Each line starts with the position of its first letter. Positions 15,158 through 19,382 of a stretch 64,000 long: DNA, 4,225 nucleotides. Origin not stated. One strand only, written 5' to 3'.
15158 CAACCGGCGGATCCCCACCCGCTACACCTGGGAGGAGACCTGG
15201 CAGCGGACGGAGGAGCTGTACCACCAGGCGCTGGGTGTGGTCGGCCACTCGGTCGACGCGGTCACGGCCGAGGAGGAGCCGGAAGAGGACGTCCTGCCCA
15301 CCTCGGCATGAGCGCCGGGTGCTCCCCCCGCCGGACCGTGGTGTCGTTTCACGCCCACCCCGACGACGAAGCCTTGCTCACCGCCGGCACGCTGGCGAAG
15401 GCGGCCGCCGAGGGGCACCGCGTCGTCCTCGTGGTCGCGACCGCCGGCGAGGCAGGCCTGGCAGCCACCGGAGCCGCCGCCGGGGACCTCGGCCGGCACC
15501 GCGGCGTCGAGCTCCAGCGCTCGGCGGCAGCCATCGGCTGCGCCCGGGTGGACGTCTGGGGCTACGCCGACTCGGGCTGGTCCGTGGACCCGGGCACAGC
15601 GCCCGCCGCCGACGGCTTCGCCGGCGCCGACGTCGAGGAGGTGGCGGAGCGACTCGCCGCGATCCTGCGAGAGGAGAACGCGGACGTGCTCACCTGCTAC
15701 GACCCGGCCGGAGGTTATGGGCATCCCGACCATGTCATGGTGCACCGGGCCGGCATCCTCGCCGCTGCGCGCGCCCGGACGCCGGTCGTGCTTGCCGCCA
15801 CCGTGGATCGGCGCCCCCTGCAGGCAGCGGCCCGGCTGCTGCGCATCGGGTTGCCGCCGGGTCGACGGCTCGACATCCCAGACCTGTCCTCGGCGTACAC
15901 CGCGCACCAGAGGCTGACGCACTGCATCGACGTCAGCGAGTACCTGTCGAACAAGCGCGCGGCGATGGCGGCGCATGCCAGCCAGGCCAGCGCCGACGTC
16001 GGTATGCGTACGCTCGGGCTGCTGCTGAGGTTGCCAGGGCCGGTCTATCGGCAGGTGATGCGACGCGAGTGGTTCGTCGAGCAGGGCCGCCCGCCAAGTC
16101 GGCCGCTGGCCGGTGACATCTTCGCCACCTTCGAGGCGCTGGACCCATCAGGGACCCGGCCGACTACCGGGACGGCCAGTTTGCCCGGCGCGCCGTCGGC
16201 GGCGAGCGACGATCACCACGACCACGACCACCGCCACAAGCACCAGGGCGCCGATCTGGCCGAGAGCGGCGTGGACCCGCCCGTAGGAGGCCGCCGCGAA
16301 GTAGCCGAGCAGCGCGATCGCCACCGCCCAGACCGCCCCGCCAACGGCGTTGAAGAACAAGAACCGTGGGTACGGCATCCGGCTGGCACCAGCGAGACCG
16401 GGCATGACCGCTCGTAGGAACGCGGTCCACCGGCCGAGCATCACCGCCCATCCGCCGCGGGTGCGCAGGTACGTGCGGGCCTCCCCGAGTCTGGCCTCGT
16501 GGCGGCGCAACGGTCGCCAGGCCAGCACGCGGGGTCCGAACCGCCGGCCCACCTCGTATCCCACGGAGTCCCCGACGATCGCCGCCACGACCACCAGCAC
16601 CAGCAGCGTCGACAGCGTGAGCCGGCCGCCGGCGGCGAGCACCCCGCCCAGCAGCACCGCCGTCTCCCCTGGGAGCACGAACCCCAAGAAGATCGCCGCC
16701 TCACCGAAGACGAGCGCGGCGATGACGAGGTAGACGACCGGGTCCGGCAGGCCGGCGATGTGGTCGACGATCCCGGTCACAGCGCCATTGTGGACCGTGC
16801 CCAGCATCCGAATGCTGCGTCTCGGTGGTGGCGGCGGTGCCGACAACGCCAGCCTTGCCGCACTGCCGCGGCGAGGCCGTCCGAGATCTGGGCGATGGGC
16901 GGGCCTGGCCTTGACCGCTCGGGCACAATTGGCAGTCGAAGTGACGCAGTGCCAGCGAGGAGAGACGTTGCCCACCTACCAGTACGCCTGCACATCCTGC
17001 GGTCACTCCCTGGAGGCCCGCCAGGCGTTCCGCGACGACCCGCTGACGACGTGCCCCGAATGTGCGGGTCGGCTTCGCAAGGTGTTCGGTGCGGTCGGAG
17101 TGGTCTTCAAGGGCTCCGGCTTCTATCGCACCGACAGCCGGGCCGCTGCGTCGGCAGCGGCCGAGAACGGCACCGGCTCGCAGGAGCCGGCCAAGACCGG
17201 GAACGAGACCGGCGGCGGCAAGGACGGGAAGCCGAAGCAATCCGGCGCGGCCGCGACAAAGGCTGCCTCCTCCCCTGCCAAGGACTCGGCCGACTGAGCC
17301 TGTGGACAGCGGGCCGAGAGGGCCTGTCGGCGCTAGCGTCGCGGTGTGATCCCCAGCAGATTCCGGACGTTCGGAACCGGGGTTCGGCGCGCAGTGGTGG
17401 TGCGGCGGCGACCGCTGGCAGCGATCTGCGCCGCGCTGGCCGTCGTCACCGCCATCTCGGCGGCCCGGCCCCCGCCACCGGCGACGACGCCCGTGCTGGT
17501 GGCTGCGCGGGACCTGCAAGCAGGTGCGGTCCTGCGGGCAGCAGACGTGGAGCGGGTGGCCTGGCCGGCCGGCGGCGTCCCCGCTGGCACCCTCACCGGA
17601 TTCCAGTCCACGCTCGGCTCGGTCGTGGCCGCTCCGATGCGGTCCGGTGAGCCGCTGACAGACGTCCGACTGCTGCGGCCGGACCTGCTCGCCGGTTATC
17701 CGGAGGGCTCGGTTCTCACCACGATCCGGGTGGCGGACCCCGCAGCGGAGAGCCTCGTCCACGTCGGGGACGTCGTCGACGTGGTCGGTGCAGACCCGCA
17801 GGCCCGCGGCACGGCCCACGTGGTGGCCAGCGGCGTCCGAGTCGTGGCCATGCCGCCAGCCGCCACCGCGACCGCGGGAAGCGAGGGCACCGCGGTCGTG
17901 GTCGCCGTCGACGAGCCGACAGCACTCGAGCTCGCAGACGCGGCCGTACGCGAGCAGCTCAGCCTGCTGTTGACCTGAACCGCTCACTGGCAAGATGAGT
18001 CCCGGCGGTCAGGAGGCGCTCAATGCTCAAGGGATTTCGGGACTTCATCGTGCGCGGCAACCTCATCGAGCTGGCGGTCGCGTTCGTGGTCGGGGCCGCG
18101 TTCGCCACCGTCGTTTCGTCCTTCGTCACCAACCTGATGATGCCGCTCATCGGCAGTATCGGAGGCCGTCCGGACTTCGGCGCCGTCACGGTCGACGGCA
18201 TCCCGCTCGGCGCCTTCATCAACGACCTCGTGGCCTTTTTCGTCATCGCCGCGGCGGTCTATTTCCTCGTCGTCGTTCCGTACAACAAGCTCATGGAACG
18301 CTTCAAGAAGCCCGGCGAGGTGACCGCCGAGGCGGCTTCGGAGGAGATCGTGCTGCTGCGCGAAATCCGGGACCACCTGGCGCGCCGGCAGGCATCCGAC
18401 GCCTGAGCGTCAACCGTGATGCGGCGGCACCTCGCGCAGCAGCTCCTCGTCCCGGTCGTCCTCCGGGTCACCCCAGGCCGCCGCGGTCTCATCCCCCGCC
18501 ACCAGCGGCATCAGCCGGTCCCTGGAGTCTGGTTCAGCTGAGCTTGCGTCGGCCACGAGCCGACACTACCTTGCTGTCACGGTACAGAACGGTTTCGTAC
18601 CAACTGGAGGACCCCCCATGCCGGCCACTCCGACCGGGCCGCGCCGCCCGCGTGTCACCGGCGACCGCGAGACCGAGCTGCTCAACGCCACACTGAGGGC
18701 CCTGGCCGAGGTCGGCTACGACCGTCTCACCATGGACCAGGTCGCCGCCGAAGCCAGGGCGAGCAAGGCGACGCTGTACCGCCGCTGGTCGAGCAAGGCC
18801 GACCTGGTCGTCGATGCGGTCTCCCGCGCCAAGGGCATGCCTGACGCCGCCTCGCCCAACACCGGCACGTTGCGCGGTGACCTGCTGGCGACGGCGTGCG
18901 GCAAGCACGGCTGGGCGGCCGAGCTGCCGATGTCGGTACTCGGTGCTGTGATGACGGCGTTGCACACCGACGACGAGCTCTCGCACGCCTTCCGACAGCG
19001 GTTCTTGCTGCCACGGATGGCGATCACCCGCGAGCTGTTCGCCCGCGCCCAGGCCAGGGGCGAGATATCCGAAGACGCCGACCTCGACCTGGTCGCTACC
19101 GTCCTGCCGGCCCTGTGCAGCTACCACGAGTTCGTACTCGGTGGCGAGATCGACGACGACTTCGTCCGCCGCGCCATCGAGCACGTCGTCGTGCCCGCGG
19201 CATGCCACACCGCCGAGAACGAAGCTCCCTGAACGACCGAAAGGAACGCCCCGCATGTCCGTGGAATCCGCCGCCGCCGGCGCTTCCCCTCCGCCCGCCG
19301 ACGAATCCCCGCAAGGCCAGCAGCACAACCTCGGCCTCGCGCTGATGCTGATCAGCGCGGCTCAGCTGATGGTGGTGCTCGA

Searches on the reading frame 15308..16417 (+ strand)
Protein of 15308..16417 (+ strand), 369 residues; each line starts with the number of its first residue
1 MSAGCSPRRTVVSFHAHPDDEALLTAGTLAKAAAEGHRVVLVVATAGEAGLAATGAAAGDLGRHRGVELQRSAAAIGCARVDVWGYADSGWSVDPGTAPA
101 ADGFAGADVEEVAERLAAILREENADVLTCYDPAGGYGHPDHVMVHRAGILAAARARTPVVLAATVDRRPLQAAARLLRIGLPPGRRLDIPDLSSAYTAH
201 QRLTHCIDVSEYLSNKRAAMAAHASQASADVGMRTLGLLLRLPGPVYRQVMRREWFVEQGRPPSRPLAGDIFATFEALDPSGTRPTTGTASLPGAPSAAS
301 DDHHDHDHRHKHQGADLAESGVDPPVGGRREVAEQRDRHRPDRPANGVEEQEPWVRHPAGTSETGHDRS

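Call 54: search_protein_families(library=pfam, proteins=[window:15308-16417:+], max_evalue=0.0001)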
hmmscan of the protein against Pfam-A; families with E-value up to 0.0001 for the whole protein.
window:15308-16417:+ (369 aa): 1 family
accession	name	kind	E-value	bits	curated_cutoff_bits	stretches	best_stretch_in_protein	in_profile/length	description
PF02585.22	PIG-L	-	9e-27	94.6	28.2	1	14-151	3-127/129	GlcNAc-PI de-N-acetylase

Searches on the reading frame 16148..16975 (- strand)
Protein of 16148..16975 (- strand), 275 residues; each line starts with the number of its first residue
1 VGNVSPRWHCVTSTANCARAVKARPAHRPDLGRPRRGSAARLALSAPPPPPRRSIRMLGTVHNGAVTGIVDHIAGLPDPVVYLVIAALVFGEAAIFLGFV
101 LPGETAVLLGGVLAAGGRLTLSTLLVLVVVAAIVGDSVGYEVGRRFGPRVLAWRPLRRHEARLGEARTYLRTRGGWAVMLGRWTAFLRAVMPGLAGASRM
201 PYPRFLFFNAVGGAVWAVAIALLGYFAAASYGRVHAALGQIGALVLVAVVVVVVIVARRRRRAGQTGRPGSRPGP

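Call 54: search_protein_families(library=pfam, proteins=[window:16148-16975:-], max_evalue=0.0001)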
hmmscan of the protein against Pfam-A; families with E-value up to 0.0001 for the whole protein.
window:16148-16975:- (275 aa): 1 family
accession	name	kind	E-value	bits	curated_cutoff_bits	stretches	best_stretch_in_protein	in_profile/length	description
PF09335.16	VTT_dom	-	3.5e-18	66.7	33.9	1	101-225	1-122/123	VTT domain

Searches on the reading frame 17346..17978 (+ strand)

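Call 54: search_protein_families(library=pfam, proteins=[window:17346-17978:+], max_evalue=0.0001)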
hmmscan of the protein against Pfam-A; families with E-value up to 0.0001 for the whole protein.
window:17346-17978:+ (210 aa): 2 families
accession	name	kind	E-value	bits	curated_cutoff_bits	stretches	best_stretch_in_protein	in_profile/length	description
PF08666.17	SAF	-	5.4e-11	43.3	21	1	49-107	2-60/63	SAF domain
PF13144.11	ChapFlgA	-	1.1e-05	25.9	23.8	1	49-114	2-65/122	Chaperone for flagella basal body P-ring formation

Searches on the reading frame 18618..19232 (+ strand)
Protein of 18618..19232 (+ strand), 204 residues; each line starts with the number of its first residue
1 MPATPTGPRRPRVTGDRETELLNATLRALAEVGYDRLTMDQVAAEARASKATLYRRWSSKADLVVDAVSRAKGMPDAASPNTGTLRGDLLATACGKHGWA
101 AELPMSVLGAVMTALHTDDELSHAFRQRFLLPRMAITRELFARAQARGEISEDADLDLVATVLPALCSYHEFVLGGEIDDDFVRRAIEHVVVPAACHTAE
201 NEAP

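Call 54: search_protein_families(library=pfam, proteins=[window:18618-19232:+], max_evalue=0.0001)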
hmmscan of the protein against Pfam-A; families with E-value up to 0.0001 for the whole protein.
window:18618-19232:+ (204 aa): 2 families
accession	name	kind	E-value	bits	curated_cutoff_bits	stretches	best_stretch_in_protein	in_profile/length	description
PF16859.10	TetR_C_11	-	3.4e-25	89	32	1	80-190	2-113/113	Tetracyclin repressor-like, C-terminal domain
PF00440.29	TetR_N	-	1.6e-14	53.8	24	1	21-65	1-45/47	Bacterial regulatory proteins, tetR family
